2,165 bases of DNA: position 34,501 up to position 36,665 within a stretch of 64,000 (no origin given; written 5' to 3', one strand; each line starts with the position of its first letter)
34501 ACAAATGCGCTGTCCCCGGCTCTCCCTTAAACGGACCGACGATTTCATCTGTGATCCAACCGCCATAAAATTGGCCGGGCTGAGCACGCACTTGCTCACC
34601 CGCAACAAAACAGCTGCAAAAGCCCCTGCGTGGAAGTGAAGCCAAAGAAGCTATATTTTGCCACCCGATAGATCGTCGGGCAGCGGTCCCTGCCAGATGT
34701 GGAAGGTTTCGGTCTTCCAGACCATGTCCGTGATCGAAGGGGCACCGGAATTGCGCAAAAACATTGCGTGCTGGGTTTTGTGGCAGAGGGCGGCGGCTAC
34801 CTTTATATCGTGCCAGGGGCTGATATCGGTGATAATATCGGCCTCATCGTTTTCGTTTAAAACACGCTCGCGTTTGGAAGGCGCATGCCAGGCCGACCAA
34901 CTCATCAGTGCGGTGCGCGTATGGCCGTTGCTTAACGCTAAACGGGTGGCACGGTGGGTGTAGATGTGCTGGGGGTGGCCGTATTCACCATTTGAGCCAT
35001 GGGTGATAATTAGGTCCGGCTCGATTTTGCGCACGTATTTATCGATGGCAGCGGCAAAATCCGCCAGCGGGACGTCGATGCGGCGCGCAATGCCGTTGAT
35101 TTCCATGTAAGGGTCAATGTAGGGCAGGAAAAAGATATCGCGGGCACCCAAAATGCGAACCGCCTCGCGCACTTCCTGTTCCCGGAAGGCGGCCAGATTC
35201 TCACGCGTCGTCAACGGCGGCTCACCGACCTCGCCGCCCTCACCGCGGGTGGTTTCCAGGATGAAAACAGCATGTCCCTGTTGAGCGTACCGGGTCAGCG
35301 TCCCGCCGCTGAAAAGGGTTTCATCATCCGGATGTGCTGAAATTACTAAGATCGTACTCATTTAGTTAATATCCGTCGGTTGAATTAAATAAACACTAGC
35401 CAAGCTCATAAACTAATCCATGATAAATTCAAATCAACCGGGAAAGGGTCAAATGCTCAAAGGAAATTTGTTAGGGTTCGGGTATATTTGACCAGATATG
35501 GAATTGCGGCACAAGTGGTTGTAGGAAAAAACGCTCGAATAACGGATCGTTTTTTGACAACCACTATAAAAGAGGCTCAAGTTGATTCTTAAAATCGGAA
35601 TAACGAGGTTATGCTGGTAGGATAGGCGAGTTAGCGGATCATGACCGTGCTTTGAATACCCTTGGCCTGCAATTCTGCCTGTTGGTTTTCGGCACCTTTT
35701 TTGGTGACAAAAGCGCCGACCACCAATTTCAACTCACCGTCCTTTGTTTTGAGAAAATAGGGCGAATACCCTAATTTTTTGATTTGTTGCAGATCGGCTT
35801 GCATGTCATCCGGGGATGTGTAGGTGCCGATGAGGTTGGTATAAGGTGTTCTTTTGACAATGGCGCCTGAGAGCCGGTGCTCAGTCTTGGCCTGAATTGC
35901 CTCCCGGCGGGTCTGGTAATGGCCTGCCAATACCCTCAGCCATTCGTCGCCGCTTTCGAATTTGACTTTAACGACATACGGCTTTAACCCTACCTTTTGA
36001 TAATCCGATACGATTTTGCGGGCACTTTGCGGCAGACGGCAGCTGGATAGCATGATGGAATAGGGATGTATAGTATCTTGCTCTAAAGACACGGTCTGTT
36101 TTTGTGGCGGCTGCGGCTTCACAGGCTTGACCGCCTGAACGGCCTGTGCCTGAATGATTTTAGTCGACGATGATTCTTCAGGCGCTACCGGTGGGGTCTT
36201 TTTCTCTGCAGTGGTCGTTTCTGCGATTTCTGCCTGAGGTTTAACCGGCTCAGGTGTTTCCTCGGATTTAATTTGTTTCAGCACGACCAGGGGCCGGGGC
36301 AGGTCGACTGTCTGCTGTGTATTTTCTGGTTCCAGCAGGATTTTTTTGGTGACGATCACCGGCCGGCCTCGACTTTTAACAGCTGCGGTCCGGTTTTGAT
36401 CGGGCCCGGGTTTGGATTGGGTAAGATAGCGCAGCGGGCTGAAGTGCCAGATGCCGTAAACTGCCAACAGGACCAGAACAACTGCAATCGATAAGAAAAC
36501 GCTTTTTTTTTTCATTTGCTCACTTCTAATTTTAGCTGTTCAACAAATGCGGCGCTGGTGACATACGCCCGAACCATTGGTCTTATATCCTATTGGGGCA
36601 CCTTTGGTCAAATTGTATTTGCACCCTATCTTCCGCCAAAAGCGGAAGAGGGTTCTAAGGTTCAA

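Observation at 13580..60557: Dispersed ~104-bp hairpin repeat family: 8 copies in 64 kb, mostly co-oriented with adjacent genes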

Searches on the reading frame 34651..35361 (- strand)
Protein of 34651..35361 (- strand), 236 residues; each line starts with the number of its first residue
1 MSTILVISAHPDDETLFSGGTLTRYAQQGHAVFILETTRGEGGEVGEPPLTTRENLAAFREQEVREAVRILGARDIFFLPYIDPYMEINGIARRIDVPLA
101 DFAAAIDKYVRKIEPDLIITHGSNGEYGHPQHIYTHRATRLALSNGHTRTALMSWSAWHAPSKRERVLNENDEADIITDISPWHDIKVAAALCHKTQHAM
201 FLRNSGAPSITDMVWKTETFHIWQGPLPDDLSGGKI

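Call 9: search_protein_families(library=pfam, proteins=[window:34651-35361:-])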
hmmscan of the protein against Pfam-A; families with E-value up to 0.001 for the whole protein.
window:34651-35361:- (236 aa): 1 family
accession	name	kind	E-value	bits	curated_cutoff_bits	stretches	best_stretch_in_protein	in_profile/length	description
PF02585.22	PIG-L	-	1.9e-31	109.7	28.2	1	5-142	1-128/129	GlcNAc-PI de-N-acetylase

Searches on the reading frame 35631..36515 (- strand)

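Call 9: search_protein_families(library=pfam, proteins=[window:35631-36515:-])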
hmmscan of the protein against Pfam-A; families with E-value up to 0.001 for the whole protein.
window:35631-36515:- (294 aa): 1 family
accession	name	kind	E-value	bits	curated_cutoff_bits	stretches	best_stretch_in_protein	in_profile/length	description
PF05036.18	SPOR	-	5.1e-16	59.2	21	1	152-211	5-62/76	SPOR domain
